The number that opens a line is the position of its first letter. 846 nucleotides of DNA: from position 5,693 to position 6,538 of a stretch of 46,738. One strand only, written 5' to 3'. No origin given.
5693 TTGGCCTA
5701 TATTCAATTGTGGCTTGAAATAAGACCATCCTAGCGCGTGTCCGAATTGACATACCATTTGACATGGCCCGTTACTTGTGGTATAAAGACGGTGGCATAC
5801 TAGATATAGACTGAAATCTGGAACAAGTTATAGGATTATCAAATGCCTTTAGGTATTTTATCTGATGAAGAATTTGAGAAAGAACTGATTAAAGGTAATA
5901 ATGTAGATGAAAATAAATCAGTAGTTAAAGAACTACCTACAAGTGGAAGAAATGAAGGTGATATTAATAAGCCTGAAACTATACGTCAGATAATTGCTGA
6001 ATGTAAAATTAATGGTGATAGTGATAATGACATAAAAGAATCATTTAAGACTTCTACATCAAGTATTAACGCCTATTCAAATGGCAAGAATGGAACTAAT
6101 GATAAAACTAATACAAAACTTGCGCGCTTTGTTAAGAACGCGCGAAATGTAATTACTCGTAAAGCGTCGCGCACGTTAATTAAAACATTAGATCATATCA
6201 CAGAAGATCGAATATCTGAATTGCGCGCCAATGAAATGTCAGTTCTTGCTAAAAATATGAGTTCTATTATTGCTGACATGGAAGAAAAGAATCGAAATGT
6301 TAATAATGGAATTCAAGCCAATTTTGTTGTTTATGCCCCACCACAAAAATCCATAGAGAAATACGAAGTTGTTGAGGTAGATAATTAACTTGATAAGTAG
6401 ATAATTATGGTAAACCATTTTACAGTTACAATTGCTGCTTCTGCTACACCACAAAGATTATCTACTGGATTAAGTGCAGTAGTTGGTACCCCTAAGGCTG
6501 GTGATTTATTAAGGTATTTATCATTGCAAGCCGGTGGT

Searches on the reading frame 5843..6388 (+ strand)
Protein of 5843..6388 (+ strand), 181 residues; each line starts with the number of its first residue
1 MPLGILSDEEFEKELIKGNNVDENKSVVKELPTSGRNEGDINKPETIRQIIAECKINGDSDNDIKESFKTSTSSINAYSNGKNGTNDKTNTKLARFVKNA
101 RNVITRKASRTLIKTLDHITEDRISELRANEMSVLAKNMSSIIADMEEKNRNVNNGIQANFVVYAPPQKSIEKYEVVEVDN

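Call 13: search_protein_families(library=pfam, proteins=[window:5843-6388:+], max_evalue=1)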
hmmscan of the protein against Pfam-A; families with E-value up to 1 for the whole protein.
window:5843-6388:+ (181 aa): 1 family
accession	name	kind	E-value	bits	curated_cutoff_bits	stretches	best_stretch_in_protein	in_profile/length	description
PF18581.7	SYCP2_ARLD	-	0.059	13.7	27.8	1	85-161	10-84/175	Synaptonemal complex 2 armadillo-repeat-like domain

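Call 18: find_related_loci(query=window:5843-6388:+, collection=viral_contigs, flank=10000)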
Query window:5843-6388:+ (181 aa) in viral_contigs; peptide patterns used: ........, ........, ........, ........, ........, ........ (x = any residue, [..] = any of these).
34 stretches matched a pattern; 1 encode a relative of the query (tblastn E <= 1e-3); 1 distinct loci.
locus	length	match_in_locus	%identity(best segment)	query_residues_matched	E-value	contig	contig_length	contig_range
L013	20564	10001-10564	34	1-179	6e-28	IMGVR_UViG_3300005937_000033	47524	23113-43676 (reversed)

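Call 60: find_homologous_proteins(query=window:5843-6385:+, max_evalue=0.001)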
Query window:5843-6385:+ (181 aa): 11 proteins with E <= 0.001 among 74 candidates.
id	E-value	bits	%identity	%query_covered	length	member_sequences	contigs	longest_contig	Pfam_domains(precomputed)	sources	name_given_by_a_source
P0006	6.5e-73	262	77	100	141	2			-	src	-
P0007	2.6e-70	253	62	99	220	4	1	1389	-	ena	-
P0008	1.7e-68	247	66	99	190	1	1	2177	-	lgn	-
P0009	1.2e-66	241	65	99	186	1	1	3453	-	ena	-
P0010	1.8e-62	228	61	100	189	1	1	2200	-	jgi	jgi:hypothetical protein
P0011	2.3e-57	211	58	100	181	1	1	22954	-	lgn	-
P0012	4.0e-42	162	46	99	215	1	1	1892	-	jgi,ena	-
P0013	2.5e-23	101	34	99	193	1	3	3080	-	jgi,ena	-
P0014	2.0e-17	81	35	99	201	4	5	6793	-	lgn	-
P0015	4.5e-14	71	34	99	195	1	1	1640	-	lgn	-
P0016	2.5e-13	68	31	99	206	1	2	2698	-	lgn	-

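Call 61: find_encoding_contigs(protein=P0011, flank=10000, max_places=2)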
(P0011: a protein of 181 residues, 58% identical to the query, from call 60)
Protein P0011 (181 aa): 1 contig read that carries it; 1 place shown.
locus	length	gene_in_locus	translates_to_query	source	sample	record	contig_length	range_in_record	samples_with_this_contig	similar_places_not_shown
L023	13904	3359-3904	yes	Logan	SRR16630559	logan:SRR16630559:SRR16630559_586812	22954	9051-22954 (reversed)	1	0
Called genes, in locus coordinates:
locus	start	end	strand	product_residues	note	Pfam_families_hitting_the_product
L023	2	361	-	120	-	?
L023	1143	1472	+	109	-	-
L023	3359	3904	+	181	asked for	-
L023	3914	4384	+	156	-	-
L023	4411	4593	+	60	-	-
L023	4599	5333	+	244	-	-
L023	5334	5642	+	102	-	-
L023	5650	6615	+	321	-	-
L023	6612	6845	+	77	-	-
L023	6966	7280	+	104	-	-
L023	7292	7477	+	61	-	-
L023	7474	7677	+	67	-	-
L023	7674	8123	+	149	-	-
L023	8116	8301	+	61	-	-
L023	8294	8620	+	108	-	-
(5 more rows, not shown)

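Call 62: find_encoding_contigs(protein=P0009, flank=10000, max_places=2)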
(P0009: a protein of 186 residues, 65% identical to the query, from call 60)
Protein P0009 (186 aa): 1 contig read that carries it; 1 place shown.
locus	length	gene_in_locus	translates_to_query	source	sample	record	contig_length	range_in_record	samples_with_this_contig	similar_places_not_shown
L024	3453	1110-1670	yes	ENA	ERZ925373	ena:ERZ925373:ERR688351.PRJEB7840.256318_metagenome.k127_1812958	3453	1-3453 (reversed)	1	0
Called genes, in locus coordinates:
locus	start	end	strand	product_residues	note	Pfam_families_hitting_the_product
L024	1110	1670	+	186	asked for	-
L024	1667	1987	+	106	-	PF01258:zf-dskA_traR (weak)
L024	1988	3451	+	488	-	?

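Call 65: find_encoding_contigs(protein=P0008, flank=10000, max_places=1)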
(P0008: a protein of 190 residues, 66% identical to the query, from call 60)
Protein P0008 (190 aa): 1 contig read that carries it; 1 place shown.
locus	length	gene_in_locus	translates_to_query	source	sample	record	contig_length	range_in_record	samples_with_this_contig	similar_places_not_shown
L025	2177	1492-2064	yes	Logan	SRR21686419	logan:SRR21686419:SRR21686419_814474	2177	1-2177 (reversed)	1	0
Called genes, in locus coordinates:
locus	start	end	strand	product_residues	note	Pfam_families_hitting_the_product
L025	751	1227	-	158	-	PF01844:HNH (weak)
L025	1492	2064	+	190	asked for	-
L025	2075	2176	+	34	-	?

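Call 66: find_encoding_contigs(protein=P0010, flank=10000, max_places=1)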
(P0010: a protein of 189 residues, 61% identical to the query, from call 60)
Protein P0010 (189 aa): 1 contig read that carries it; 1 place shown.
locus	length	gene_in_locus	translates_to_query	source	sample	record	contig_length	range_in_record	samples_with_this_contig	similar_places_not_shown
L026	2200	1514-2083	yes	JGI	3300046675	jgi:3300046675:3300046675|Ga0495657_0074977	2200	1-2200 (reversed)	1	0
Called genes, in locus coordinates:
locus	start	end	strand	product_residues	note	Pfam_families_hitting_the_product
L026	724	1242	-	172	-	-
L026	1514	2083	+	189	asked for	-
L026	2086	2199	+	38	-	?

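Call 93: search_protein_families(library=phrogs, proteins=[window:5843-6388:+], max_evalue=0.01)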
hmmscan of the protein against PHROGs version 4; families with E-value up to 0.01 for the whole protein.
window:5843-6388:+ (181 aa): 1 family
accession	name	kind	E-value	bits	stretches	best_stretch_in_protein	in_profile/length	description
phrog_296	-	integration and excision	0.0022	17.7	1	33-102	215-285/626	DNA transposition protein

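Call 112: find_encoding_contigs(protein=P0007, flank=10000, max_places=2)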
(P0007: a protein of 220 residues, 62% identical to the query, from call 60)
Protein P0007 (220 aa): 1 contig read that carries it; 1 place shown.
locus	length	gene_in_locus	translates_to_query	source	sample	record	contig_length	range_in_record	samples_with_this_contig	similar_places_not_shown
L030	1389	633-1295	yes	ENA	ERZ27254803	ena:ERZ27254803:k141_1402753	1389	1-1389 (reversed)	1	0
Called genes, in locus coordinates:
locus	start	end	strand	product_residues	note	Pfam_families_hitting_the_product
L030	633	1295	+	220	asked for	-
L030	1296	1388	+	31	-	?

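Call 113: find_encoding_contigs(protein=P0012, flank=10000, max_places=2)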
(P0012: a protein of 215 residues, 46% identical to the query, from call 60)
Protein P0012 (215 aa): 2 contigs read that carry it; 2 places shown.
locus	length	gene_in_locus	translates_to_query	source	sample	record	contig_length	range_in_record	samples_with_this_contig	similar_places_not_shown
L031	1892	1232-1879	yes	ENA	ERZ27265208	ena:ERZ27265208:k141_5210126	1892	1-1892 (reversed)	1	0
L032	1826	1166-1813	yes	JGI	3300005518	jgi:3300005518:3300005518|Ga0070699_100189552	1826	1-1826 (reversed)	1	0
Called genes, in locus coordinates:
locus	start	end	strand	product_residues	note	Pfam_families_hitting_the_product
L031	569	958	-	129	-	-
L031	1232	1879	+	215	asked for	-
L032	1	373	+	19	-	?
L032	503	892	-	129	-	-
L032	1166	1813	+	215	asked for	-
